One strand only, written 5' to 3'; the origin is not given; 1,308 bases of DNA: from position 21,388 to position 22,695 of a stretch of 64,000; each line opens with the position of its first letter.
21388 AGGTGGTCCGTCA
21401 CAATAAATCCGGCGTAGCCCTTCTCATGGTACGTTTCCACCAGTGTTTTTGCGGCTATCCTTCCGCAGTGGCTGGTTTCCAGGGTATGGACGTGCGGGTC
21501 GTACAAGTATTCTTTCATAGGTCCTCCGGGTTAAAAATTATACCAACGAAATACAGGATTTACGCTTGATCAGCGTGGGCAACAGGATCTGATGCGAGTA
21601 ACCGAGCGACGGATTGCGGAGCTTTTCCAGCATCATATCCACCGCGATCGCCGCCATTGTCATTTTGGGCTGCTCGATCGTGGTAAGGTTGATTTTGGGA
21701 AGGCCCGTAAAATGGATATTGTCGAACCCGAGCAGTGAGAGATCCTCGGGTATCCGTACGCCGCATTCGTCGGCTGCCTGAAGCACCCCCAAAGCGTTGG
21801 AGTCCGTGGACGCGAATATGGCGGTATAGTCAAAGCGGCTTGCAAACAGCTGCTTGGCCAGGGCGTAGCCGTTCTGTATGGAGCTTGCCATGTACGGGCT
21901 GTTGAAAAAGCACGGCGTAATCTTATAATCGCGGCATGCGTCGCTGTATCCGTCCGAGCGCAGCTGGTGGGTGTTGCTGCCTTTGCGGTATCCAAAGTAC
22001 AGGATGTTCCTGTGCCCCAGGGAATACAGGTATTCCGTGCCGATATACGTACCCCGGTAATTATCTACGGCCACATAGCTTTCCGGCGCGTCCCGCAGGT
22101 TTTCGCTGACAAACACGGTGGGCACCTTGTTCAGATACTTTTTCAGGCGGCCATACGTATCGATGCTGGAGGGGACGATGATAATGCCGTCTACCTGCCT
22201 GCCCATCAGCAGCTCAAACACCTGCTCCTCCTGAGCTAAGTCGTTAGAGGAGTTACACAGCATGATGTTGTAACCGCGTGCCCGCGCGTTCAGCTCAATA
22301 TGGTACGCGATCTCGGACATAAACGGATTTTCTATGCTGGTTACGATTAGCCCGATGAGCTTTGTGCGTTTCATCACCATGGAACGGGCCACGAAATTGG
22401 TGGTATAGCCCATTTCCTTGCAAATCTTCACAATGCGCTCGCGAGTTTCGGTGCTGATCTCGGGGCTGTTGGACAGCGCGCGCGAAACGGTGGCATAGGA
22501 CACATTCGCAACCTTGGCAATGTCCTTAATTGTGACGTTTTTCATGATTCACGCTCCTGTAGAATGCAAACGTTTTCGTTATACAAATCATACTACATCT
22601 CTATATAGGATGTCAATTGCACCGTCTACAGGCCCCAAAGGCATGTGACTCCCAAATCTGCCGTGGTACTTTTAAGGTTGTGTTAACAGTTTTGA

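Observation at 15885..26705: Shared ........-type operator downstream of three near-consensus promoters links three operons into one putative LacI regulon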

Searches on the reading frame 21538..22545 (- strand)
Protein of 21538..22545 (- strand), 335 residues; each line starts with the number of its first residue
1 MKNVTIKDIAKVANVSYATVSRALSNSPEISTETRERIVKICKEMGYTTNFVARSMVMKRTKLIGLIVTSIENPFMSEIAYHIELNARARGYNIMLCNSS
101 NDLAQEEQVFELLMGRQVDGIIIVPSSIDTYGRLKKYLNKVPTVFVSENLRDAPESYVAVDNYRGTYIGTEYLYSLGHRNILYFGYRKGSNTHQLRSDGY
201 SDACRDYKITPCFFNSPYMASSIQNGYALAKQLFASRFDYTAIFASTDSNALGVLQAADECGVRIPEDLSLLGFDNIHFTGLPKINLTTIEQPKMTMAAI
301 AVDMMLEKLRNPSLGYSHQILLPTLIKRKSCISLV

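Call 7: search_protein_families(library=pfam, proteins=[window:21538-22545:-])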
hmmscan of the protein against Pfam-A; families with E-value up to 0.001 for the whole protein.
window:21538-22545:- (335 aa): 4 families
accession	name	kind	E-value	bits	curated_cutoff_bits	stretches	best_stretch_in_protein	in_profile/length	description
PF13377.12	Peripla_BP_3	-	5.4e-33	114.8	26.5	1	171-331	2-167/167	Periplasmic binding protein-like domain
PF00532.27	Peripla_BP_1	-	7.2e-24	85.2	22.2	1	62-309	2-261/281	Periplasmic binding proteins and sugar binding domain of LacI family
PF00356.27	LacI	-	5.9e-18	64.8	27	1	5-50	1-46/46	Bacterial regulatory proteins, lacI family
PF13407.12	Peripla_BP_4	-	2.8e-15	57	35.1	1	64-277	1-221/258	Periplasmic binding protein domain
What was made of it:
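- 21538..22545 (-): LacI-1, the LacI-family repressor proposed to bind the shared operators. It has the LacI helix-turn-helix domain (PF00356) plus Peripla_BP domains (call 7).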

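Call 16: find_related_loci(query=window:21538-22545:-, collection=genome_contigs, flank=10000)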
Query window:21538-22545:- (335 aa) in genome_contigs; peptide patterns used: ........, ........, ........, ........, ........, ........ (x = any residue, [..] = any of these).
69 stretches matched a pattern; 11 encode a relative of the query (tblastn E <= 1e-3); 11 distinct loci.
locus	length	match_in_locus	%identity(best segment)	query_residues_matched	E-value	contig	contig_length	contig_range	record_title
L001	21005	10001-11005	93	1-335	0e+0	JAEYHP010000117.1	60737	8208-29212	MAG: Bacillota bacterium isolate OH_HFB_328 k127_2027420, whole genome shotgun sequence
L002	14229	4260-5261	82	1-334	0e+0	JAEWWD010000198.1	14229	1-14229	MAG: Bacillota bacterium isolate OH_SDB_86 k127_218830, whole genome shotgun sequence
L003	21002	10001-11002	81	1-334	0e+0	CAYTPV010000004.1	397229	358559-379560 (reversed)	MAG TPA_asm: uncultured Oscillospiraceae bacterium isolate binchicken_co104_142 genome assembly, contig: NODE_11_length_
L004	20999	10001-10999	62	2-334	2e-143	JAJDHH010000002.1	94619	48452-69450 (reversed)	Eubacteriales bacterium OttesenSCG-928-K08 AH-928-K08_NODE_2, whole genome shotgun sequence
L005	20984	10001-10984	59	4-331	1e-128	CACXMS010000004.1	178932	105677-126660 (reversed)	MAG: uncultured Clostridiales bacterium isolate RUG11401 genome assembly, contig: RUG11401_asm_4, whole genome shotgun s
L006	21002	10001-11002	57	1-334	1e-125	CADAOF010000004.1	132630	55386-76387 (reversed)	MAG: uncultured Lachnospiraceae bacterium isolate RUG13475 genome assembly, contig: RUG13475_asm_4, whole genome shotgun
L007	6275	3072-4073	57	1-334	2e-120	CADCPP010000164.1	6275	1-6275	MAG: uncultured Lachnospiraceae bacterium isolate RUG14864 genome assembly, contig: RUG14864_asm_164, whole genome shotg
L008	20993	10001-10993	56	1-331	1e-119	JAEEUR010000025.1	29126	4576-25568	MAG: Lachnospiraceae bacterium isolate Tb.RUG.433 NODE_5257_length_29126_cov_1.789751, whole genome shotgun sequence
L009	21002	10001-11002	58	1-334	8e-126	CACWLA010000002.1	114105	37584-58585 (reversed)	MAG: uncultured Lachnospiraceae bacterium isolate RUG10682 genome assembly, contig: RUG10682_asm_2, whole genome shotgun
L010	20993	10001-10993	32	4-335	3e-46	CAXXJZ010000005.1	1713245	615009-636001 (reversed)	MAG: uncultured Thermotogae bacterium isolate 23f89288-7d88-4897-b737-0766b8824836 genome assembly, contig: contig_5, wh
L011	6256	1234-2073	32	9-277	4e-33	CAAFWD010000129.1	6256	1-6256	MAG TPA_asm: uncultured Cetobacterium sp., isolate HGM14301, WGS project CAAFWD010000000 data, contig: SRS475578_13_k119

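Call 25: search_protein_families(library=pfam, proteins=[L004:8100-9644:-, L004:11173-12693:+, L004:6665-8050:+, L004:5675-6253:+, L004:4599-5426:-, L005:12540-13307:-, L005:13285-14037:-, L005:14034-16922:-, L003:8075-8509:-, L003:6281-7399:+])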
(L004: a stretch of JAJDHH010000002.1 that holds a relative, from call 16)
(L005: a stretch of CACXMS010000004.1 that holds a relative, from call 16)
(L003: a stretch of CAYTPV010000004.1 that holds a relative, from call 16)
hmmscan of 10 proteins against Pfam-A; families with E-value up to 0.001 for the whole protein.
L004:8100-9644:- (514 aa): 1 family
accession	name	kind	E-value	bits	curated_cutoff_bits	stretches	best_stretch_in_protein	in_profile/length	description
PF16257.11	UxaE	-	3.6e-186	619.9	27.1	1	21-486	1-475/475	tagaturonate epimerase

L004:11173-12693:+ (506 aa): 2 families
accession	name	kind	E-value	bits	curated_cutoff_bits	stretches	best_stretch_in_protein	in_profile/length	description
PF08903.17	DUF1846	-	3.8e-180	598.4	27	1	16-347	1-332/333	Domain of unknown function DUF1846, N-terminal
PF20921.3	DUF1846_C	-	1.6e-64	216.7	27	1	353-504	2-153/153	Domain of unknown function DUF1846, C-terminal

L004:6665-8050:+ (461 aa): 0 families

L004:5675-6253:+ (192 aa): 0 families

L004:4599-5426:- (275 aa): 1 family
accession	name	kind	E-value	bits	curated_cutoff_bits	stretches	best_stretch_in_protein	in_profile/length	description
PF01261.30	AP_endonuc_2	-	1e-32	114.2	31.1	1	34-253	3-229/249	Xylose isomerase-like TIM barrel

L005:12540-13307:- (255 aa): 0 families

L005:13285-14037:- (250 aa): 1 family
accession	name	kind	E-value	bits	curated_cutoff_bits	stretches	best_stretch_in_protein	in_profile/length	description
PF02698.23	DUF218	-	5.3e-30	104.5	27.6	1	95-237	1-130/133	DUF218 domain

L005:14034-16922:- (962 aa): 14 families
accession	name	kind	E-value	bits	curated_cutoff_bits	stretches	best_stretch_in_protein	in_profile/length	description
PF17760.6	UvrA_inter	-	4.8e-38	129.8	23.3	1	147-253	1-107/109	UvrA interaction domain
PF17755.6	UvrA_DNA-bind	-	5.7e-36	123.6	23.2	1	304-414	1-109/110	UvrA DNA-binding domain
PF00005.33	ABC_tran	-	5.7e-20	72.7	25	1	804-875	73-137/137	ABC transporter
PF02463.25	SMC_N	-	2e-12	47.5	40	0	843-917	136-210/220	RecF/RecN/SMC N terminal domain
PF03193.22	RsgA_GTPase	-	3.6e-07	30.6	30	0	635-687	94-142/174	RsgA GTPase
PF13191.12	AAA_16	-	4e-07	31.1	32.6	0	648-670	24-46/167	AAA ATPase domain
PF20703.3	nSTAND1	-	4.3e-07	30.3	27.1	0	649-674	34-59/379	Novel STAND NTPase 1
PF13304.12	AAA_21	-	1.1e-06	29.3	27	1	840-901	234-295/304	AAA domain, putative AbiEii toxin, Type IV TA system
PF13555.12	AAA_29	-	8.4e-06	25.9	27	0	35-57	16-38/61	P-loop containing region of AAA domain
PF13671.12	AAA_33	-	3.4e-05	24.6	27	0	652-688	3-39/143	AAA domain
PF00684.25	DnaJ_CXXCXGXG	-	5.1e-05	23.9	32.7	0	752-784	16-51/65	DnaJ central domain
PF13401.12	AAA_22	-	0.00039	21.2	27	0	650-678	7-33/130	AAA domain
PF25201.1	nSTAND6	-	0.00046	20.7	27.7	0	650-688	20-58/148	Novel STAND NTPase 6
PF20720.3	nSTAND3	-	0.00096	19.3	27.2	0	40-63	16-39/155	Novel STAND NTPase 3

L003:8075-8509:- (144 aa): 3 families
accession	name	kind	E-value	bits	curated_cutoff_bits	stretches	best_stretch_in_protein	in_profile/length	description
PF00702.32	Hydrolase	-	3.1e-12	47.7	26.4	1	20-86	126-191/191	haloacid dehalogenase-like hydrolase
PF13419.12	HAD_2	-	1.3e-11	45.4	23.8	1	19-88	106-174/178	Haloacid dehalogenase-like hydrolase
PF13242.12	Hydrolase_like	-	1.4e-07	31.8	22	1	46-88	2-44/75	HAD-hyrolase-like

L003:6281-7399:+ (372 aa): 1 family
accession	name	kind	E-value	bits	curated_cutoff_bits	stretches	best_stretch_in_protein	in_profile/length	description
PF01384.25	PHO4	-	1.6e-80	271.1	33.7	1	59-361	1-350/350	Phosphate transporter family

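Call 30: search_protein_families(library=ncbifam, proteins=[window:21538-22545:-], max_evalue=0.00001)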
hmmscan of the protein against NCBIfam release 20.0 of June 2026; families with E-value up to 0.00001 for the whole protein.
window:21538-22545:- (335 aa): 18 families
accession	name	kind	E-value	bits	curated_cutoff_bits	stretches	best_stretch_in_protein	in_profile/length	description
NF047341.1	lactose_RbsR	equivalog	7e-68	229.4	382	1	2-331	1-328/331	ribose utilization transcriptional repressor RbsR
NF007979.0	PRK10703.1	equivalog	8.3e-59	199.4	501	1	5-331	3-331/341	HTH-type transcriptional repressor PurR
NF008269.0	PRK11041.1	equivalog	2.5e-57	194.4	436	1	3-332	9-338/342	DNA-binding transcriptional regulator CytR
TIGR01481.1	ccpA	equivalog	4.6e-54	184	442.35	1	3-330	2-327/330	catabolite control protein A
NF007743.0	PRK10423.1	equivalog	4.8e-53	180.4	531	1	5-330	3-329/330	ribose operon transcriptional repressor RbsR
NF007075.0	PRK09526.1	subfamily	9e-53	179.4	340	1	1-332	3-332/358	LacI family DNA-binding transcriptional regulator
NF007706.0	PRK10401.1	equivalog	1.4e-48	165.9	555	1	4-331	2-329/346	HTH-type transcriptional regulator GalS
NF051853.1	TransRegUriRCory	equivalog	2.4e-46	158.4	550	1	5-331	2-324/327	transcriptional regulator UriR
NF008002.0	PRK10727.1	equivalog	1.4e-43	149.3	557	1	5-332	3-330/341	HTH-type transcriptional regulator GalR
NF052440.1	TransRegGNTRPSEAE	equivalog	4.7e-43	147.5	400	1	3-330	5-332/333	HTH-type transcriptional regulator GntR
NF047913.1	TransRegIdnR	equivalog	2.8e-40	138.6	500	1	3-313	5-313/331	DNA-binding transcriptional regulator IdnR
NF007449.0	PRK10014.1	subfamily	2.1e-39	135.6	310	1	2-329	5-342/342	Mal regulon transcriptional regulator MalI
TIGR02417.1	fruct_sucro_rep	subfamily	2.8e-37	128.7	389.55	1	5-310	1-308/327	D-fructose-responsive transcription factor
NF008452.0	PRK11303.1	equivalog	7.3e-33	114.1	385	1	5-314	2-313/332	catabolite repressor/activator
TIGR02405.1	trehalos_R_Ecol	equivalog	2.1e-30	106.2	357.35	1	4-258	2-248/311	trehalose operon repressor TreR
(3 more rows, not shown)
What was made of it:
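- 21538..22545 (-): It falls below every NCBIfam equivalog cutoff: ccpA 184/442, PurR 199/501 (call 30).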

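Call 40: search_solved_structures(query=window:21538-22545:-, max_evalue=1e-20, show_alignments=2)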
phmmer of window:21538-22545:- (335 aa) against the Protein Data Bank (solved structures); distinct sequences matched with E-value up to 1e-20: 50.
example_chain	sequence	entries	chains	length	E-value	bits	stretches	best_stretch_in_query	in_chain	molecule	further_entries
3oqm_A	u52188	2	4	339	5.1e-46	160.6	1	3-329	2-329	Catabolite control protein A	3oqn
3oqo_A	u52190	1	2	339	5.7e-46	160.5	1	3-328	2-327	Catabolite control protein A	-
3ctp_A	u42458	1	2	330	5.6e-44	153.9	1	5-334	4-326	Periplasmic binding protein/LacI transcriptional regulator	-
1vpw_A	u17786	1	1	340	6.2e-44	153.8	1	5-330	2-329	PURINE REPRESSOR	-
1jh9_A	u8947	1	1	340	6.8e-44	153.6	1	5-330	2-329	PURINE NUCLEOTIDE SYNTHESIS REPRESSOR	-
1bdh_A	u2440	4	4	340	8.6e-44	153.3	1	5-330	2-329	PROTEIN (PURINE REPRESSOR) | PROTEIN (PURINE NUCLEOTIDE SYNTHESIS REPRESSOR) | PURINE NUCLEOTIDE SYNTHESIS REPRESSOR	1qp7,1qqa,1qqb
1jft_A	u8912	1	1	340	8.7e-44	153.3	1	5-330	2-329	PURINE NUCLEOTIDE SYNTHESIS REPRESSOR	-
2pua_A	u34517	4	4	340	8.8e-44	153.3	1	5-330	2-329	PURINE REPRESSOR | PROTEIN (PURINE REPRESSOR)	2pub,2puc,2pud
2pue_A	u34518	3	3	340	1.2e-43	152.8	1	5-330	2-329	PROTEIN (PURINE REPRESSOR ) | PROTEIN (PURINE REPRESSOR)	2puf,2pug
1jfs_A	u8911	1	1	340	1.5e-43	152.5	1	5-330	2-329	PURINE NUCLEOTIDE SYNTHESIS REPRESSOR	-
1bdi_A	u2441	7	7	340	1.6e-43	152.4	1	5-330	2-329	PROTEIN (PURINE REPRESSOR) | PROTEIN (PURINE NUCLEOTIDE SYNTHESIS REPRESSOR)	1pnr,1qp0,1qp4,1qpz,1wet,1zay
1rzr_G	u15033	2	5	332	3.9e-43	151.1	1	3-325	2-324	Glucose-resistance amylase regulator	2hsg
1zvv_A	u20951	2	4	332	1e-42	149.7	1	3-324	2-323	Glucose-resistance amylase regulator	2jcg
9ny7_A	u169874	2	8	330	3.9e-42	147.9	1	4-330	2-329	Ribose operon repressor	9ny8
2o20_A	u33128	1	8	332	1.4e-39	139.4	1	4-316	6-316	Catabolite control protein A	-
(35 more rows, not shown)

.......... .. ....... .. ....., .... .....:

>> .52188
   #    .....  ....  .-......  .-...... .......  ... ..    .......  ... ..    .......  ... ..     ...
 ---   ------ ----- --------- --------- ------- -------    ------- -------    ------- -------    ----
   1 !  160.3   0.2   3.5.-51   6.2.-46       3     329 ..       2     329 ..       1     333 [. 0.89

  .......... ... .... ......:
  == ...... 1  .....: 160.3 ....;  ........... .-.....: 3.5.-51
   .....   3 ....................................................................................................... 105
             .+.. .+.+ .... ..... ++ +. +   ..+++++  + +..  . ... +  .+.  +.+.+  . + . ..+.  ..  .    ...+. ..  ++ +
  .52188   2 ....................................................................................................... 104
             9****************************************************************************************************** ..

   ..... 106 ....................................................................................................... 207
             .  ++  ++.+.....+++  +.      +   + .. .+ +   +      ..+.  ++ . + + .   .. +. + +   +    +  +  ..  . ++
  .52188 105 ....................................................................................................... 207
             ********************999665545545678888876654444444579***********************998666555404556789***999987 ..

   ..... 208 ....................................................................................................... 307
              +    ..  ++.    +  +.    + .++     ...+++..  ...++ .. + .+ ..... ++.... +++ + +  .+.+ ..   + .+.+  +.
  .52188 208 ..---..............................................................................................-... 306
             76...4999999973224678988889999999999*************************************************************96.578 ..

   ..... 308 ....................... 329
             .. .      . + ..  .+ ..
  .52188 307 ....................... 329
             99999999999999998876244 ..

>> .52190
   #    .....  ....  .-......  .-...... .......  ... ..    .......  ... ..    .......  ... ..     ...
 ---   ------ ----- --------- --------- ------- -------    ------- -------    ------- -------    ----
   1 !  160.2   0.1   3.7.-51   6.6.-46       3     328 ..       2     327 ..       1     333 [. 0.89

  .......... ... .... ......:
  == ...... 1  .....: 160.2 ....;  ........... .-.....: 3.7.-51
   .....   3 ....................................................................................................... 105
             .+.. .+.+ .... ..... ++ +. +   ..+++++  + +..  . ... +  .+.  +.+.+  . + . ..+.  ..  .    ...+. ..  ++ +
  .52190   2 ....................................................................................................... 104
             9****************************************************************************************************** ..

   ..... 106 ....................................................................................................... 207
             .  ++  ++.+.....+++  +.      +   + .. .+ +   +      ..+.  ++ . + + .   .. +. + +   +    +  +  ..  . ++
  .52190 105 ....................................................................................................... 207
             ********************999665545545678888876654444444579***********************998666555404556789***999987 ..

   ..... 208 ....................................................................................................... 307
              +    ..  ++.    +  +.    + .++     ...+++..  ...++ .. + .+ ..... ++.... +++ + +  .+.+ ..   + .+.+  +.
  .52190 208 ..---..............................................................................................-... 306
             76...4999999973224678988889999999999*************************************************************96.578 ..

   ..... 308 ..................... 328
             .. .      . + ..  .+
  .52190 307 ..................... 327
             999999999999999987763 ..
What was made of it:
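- On LacI/GalR-family repressor-operator system: The protein aligns over its full length to the CcpA, PurR and LacI structures (call 40).
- Closest known: CcpA and cre catabolite control in Firmicutes. Same: The same protein family (CcpA is the top solved-structure hit, call 40).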
